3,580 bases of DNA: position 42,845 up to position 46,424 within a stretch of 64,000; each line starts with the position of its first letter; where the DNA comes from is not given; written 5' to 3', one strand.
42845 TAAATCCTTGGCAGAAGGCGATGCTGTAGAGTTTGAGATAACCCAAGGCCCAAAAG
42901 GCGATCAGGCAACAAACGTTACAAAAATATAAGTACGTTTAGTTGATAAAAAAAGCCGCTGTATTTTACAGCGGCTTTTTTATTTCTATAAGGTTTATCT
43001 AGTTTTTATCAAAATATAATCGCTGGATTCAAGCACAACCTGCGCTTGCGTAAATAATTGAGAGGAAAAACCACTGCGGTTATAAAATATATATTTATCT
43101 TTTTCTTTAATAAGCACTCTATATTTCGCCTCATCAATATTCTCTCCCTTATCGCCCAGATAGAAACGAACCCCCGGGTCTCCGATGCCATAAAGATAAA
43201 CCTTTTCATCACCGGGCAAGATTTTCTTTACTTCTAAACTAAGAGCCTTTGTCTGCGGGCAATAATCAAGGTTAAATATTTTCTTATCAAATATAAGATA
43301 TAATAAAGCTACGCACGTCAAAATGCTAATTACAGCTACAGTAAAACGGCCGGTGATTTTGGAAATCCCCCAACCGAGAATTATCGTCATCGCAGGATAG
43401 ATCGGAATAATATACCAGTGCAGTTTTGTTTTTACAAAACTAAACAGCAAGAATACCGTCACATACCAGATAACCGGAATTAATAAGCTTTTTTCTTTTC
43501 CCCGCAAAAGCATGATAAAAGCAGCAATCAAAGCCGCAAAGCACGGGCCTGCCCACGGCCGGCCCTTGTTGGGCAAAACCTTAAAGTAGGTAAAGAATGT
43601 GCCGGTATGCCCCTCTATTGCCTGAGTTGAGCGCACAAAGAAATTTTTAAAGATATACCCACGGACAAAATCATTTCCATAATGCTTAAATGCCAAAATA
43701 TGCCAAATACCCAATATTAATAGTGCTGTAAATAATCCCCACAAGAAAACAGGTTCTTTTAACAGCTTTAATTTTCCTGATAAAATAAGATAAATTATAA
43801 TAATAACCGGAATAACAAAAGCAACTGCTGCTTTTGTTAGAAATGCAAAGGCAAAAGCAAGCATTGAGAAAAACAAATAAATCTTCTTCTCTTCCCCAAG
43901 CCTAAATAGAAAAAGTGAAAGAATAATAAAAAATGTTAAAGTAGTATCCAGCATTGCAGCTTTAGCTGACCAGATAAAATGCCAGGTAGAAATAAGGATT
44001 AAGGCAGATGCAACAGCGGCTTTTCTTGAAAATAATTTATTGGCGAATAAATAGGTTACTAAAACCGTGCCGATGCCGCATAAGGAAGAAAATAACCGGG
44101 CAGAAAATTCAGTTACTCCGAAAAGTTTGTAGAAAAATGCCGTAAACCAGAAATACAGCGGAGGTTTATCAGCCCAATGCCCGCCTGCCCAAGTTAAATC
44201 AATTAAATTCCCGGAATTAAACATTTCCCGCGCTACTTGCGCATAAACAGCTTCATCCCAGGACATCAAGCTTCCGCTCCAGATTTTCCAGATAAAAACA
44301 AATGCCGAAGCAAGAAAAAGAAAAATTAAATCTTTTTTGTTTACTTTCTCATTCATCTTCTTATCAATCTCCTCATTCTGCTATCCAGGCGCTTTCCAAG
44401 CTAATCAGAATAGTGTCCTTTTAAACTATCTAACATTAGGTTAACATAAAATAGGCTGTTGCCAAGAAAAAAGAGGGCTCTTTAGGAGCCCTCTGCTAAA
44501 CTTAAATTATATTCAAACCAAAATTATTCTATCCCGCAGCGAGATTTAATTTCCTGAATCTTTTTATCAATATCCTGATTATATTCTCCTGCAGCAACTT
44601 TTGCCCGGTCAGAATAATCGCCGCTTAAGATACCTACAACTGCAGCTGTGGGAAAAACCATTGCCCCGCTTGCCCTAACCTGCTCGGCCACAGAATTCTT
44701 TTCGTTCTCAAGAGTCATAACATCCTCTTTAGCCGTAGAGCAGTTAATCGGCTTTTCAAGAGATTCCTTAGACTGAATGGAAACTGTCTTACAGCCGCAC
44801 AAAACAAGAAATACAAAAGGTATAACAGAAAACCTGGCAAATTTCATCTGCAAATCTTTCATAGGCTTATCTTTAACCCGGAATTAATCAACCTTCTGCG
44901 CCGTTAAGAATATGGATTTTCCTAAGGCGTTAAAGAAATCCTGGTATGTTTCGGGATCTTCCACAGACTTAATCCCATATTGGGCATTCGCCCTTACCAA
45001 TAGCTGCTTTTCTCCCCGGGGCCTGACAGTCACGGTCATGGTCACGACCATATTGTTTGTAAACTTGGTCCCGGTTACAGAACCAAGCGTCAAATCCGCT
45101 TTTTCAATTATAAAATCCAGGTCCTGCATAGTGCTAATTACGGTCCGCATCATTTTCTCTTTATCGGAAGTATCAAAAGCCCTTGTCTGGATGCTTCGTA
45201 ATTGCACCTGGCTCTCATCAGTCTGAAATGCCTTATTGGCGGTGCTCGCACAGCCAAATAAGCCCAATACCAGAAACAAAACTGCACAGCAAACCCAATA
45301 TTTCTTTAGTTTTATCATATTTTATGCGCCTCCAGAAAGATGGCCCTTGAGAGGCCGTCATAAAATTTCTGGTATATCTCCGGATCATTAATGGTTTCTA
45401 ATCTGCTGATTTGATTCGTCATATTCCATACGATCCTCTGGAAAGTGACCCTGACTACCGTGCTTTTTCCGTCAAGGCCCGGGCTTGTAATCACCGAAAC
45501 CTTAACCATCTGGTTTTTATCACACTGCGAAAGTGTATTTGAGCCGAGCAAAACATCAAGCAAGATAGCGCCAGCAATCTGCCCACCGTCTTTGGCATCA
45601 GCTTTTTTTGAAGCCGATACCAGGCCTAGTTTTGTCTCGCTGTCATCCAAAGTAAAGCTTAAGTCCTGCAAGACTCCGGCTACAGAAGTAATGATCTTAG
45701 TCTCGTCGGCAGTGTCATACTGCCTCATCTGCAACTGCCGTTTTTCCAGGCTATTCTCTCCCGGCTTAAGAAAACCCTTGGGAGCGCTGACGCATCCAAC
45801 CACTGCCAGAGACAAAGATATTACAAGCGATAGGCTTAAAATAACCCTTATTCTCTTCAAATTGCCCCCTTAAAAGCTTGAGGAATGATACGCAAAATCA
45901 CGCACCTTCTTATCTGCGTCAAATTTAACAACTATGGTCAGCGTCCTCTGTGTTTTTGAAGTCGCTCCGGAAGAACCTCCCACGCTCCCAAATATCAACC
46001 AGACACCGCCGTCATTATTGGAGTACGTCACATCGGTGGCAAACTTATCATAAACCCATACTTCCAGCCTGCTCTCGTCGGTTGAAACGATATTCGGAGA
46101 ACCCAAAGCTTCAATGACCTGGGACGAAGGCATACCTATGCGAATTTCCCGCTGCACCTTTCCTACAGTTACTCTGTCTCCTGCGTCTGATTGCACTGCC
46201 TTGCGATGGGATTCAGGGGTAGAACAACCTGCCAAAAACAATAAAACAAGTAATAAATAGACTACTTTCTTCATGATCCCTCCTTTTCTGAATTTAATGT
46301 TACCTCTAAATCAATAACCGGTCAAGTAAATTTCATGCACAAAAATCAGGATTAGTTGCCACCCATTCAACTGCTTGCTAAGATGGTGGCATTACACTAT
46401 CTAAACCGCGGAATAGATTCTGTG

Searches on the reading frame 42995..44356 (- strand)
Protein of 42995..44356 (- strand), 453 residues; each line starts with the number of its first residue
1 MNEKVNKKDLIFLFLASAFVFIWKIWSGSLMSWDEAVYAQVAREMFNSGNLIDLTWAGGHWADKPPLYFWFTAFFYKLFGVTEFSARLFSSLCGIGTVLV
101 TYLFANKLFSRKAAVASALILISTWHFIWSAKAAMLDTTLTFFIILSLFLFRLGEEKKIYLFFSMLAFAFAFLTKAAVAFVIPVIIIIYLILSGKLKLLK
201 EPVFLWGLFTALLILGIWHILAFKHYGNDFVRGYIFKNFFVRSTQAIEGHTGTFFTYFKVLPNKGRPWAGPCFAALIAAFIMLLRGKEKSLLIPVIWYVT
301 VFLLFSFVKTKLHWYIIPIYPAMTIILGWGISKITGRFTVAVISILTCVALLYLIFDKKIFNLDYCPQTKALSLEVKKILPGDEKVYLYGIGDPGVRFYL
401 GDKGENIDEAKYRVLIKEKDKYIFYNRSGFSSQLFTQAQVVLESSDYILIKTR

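Call 60: search_protein_families(library=pfam, proteins=[window:42995-44356:-], max_evalue=0.00001)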
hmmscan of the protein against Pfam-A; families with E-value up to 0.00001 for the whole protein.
window:42995-44356:- (453 aa): 2 families
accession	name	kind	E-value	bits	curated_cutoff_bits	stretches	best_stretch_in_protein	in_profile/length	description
PF13231.12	PMT_2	-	1e-22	81.5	26.1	1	63-216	1-155/160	Dolichyl-phosphate-mannose-protein mannosyltransferase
PF02366.24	PMT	-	3.6e-17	63.2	22.7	1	12-218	2-231/245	Dolichyl-phosphate-mannose-protein mannosyltransferase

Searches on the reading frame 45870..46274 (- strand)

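Call 70: search_protein_families(library=pfam, proteins=[window:45870-46274:-], max_evalue=0.0001)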
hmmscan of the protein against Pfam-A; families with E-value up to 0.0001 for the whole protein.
window:45870-46274:- (134 aa): 1 family
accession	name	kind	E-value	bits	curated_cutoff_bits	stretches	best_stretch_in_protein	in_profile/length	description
PF04355.18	BamE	-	9.8e-05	22.5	23.2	0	42-126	10-69/71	Outer membrane protein assembly factor BamE domain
